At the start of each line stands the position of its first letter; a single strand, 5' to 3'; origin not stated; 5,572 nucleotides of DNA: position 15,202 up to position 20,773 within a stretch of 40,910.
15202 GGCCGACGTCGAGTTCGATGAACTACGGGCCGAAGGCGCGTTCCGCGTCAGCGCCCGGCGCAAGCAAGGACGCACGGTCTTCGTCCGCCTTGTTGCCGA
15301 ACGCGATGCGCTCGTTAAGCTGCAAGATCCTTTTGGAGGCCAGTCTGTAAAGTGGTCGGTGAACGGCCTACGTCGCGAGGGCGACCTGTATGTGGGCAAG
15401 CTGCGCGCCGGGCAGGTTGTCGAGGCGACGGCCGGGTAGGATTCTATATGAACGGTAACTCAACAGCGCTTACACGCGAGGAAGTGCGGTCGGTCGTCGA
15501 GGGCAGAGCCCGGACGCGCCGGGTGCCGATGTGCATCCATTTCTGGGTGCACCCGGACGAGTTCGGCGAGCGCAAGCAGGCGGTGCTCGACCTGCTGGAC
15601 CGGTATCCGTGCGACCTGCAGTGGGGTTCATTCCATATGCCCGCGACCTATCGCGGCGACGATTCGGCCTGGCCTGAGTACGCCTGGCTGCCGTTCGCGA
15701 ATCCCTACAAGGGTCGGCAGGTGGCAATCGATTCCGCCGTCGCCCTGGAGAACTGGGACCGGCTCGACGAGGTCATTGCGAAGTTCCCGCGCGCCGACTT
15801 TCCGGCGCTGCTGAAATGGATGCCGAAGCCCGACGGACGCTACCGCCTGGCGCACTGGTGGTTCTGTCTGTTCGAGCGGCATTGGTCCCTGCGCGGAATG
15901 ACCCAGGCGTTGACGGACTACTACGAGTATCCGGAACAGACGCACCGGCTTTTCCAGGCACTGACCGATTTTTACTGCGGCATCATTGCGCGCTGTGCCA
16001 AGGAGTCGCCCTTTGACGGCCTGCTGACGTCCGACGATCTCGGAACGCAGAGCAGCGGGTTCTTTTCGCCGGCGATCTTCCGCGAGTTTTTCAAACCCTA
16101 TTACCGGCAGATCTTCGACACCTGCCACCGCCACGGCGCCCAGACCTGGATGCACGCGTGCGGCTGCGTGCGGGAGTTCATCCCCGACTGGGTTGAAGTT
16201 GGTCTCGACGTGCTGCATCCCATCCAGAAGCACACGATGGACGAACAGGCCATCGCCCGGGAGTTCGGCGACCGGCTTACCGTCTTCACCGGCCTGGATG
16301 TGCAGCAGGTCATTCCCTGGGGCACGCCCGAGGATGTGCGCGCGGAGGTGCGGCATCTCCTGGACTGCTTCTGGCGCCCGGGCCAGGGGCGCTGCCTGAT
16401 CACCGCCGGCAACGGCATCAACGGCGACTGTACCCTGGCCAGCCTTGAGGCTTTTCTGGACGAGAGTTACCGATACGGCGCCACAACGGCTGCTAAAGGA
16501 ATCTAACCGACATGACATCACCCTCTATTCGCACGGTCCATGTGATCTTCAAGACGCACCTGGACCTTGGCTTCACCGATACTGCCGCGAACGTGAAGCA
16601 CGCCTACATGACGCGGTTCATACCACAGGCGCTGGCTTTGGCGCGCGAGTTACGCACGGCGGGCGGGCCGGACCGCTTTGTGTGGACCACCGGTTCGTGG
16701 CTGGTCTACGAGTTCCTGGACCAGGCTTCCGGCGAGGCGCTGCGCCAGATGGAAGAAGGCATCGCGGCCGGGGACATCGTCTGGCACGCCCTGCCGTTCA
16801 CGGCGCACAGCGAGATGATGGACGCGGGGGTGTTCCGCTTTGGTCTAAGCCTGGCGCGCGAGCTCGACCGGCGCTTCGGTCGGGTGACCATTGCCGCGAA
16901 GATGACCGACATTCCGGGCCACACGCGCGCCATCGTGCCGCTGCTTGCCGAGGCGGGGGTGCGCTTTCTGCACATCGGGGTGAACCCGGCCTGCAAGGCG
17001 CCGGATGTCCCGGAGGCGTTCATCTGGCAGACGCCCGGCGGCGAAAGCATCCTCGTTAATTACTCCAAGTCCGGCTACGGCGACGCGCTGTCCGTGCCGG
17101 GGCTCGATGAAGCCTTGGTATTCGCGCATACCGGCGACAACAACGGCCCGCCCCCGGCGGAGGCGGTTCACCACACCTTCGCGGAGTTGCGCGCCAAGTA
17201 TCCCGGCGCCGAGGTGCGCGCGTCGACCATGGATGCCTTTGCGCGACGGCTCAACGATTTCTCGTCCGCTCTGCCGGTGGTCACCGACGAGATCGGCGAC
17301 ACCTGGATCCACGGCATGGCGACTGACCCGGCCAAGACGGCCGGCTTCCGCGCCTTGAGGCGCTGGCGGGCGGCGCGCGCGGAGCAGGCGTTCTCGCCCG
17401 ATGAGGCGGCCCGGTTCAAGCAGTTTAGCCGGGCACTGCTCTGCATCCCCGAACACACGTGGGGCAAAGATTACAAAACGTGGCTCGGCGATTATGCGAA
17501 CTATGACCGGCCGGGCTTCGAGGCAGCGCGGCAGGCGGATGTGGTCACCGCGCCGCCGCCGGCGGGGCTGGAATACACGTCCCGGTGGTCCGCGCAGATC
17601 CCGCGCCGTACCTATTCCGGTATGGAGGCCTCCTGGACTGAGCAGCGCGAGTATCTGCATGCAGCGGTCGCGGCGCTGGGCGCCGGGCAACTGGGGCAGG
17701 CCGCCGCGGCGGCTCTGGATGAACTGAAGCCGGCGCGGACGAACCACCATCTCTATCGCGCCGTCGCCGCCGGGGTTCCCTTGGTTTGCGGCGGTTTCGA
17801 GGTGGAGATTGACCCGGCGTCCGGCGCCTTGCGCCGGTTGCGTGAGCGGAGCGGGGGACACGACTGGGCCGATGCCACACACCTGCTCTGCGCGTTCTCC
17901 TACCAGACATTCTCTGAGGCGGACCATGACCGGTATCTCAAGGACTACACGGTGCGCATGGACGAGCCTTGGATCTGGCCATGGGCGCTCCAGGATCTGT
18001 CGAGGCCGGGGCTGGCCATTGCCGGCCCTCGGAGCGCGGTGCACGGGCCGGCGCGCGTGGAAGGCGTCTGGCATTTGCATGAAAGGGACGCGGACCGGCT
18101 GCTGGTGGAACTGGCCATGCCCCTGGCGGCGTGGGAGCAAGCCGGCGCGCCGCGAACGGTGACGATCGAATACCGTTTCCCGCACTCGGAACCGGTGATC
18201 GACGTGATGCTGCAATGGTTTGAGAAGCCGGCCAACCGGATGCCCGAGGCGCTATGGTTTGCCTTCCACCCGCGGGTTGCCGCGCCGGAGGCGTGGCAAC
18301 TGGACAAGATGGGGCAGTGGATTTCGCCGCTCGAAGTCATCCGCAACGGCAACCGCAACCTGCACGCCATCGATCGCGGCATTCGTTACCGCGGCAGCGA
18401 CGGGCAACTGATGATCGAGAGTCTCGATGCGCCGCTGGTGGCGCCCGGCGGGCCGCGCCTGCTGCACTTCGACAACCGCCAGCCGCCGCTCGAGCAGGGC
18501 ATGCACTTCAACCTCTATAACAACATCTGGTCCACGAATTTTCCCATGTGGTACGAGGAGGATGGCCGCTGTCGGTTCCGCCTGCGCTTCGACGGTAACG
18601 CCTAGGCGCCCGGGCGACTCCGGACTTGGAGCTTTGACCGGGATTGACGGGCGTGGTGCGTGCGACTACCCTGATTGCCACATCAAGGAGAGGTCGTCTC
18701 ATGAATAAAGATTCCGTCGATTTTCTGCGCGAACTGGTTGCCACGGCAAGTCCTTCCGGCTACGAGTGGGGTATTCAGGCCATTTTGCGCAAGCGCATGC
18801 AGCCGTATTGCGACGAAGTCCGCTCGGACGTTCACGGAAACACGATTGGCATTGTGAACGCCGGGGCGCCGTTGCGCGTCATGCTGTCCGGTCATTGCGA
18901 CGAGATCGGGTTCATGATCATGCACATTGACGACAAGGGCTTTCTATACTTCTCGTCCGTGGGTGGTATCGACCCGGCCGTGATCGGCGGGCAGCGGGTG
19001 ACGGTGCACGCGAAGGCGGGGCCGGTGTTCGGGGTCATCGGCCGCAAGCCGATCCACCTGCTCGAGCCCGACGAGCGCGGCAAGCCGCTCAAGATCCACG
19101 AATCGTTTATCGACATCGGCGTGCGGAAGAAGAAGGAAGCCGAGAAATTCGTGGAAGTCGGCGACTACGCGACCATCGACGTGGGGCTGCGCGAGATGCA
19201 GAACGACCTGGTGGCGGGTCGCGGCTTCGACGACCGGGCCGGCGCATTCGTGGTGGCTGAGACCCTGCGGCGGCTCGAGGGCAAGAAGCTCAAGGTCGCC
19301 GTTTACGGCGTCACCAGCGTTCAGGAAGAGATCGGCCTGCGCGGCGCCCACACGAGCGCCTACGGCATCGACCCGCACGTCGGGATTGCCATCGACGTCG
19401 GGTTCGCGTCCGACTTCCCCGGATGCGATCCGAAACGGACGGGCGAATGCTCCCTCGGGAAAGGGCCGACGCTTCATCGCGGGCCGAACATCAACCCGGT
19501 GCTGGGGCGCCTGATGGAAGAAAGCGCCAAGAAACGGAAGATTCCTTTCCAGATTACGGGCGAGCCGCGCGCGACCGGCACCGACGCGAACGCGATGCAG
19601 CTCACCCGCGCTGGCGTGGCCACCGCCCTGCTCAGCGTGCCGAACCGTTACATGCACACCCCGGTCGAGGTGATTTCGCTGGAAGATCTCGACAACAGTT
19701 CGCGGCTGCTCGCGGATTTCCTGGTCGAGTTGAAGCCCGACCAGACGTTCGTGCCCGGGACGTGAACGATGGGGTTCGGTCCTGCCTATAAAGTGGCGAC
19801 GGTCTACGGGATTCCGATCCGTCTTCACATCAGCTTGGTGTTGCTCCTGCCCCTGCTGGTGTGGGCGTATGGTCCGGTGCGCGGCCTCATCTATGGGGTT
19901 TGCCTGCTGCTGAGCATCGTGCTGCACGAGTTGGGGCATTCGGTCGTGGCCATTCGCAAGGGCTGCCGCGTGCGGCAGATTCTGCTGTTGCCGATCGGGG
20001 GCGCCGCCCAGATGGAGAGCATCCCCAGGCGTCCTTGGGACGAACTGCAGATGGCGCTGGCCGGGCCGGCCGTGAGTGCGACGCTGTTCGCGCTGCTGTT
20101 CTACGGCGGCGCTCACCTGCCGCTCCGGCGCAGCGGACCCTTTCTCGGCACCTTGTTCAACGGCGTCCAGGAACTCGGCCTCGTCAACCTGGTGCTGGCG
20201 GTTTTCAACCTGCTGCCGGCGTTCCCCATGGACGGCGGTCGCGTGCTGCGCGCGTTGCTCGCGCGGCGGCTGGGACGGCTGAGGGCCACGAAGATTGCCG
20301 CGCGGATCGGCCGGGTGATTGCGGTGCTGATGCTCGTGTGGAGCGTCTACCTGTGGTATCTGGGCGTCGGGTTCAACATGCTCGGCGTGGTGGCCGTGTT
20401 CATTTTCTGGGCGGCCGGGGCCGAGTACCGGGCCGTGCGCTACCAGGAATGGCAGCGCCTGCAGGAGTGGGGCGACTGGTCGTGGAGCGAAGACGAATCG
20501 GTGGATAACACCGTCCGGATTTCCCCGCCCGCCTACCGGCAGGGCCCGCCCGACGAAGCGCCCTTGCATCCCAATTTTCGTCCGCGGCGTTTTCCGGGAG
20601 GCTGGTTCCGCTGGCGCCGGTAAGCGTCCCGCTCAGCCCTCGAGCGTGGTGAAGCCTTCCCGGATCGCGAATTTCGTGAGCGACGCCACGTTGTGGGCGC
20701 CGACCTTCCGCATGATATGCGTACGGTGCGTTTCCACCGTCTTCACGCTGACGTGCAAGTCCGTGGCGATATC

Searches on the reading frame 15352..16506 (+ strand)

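Call 56: search_protein_families(library=pfam, proteins=[window:15352-16506:+], max_evalue=0.00001)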
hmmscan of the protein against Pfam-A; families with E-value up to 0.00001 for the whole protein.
window:15352-16506:+ (384 aa): 1 family
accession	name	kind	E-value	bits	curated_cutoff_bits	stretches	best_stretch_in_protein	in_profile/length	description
PF01208.23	URO-D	-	1.5e-18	67.4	23.9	1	181-372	160-343/346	Uroporphyrinogen decarboxylase (URO-D)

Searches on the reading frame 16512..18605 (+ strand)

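Call 56: search_protein_families(library=pfam, proteins=[window:16512-18605:+], max_evalue=0.00001)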
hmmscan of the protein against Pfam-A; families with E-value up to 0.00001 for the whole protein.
window:16512-18605:+ (697 aa): 1 family
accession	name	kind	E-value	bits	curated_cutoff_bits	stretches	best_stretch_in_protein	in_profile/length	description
PF16477.11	DUF5054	-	2e-62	212.2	37.6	1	270-559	2-286/291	Domain of unknown function (DUF5054)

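Call 80: search_protein_families(library=phrogs, proteins=[P0004], max_evalue=0.01)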
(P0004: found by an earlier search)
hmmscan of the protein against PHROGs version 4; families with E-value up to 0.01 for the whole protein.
P0004 (156 aa): 0 families

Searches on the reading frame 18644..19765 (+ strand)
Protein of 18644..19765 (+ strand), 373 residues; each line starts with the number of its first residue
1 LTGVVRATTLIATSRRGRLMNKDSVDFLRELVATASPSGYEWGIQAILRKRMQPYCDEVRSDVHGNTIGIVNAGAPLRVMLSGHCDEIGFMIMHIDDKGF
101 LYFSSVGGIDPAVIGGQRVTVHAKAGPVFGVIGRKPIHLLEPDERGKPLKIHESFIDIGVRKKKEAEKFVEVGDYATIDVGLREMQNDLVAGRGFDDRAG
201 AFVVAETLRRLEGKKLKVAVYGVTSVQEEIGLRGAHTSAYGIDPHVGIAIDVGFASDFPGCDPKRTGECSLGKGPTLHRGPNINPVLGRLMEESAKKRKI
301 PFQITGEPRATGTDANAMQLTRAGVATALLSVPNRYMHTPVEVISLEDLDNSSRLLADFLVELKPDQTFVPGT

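Call 56: search_protein_families(library=pfam, proteins=[window:18644-19765:+], max_evalue=0.00001)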
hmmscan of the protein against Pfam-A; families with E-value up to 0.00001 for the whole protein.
window:18644-19765:+ (373 aa): 2 families
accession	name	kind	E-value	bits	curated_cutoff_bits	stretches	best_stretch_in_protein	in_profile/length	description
PF05343.19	Peptidase_M42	-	3.3e-89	299.3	23.2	1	66-355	2-292/292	M42 glutamyl aminopeptidase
PF01546.33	Peptidase_M20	-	3.9e-06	27.4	24.6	1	189-360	27-204/206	Peptidase family M20/M25/M40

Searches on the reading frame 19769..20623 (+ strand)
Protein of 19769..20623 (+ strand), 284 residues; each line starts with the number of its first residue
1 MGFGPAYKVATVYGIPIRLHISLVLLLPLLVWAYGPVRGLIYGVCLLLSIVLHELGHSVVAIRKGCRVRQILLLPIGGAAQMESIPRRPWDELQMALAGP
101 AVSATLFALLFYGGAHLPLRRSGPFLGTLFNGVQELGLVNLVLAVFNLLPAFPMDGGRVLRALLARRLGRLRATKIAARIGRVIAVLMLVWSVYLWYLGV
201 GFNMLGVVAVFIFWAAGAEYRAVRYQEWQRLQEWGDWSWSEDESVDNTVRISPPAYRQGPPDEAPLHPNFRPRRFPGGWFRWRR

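Call 56: search_protein_families(library=pfam, proteins=[window:19769-20623:+], max_evalue=0.00001)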
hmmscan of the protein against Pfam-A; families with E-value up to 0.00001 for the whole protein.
window:19769-20623:+ (284 aa): 1 family
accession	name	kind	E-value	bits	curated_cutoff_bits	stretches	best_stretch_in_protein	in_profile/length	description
PF02163.28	Peptidase_M50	-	1.5e-24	87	27.2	1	44-187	4-220/221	Peptidase family M50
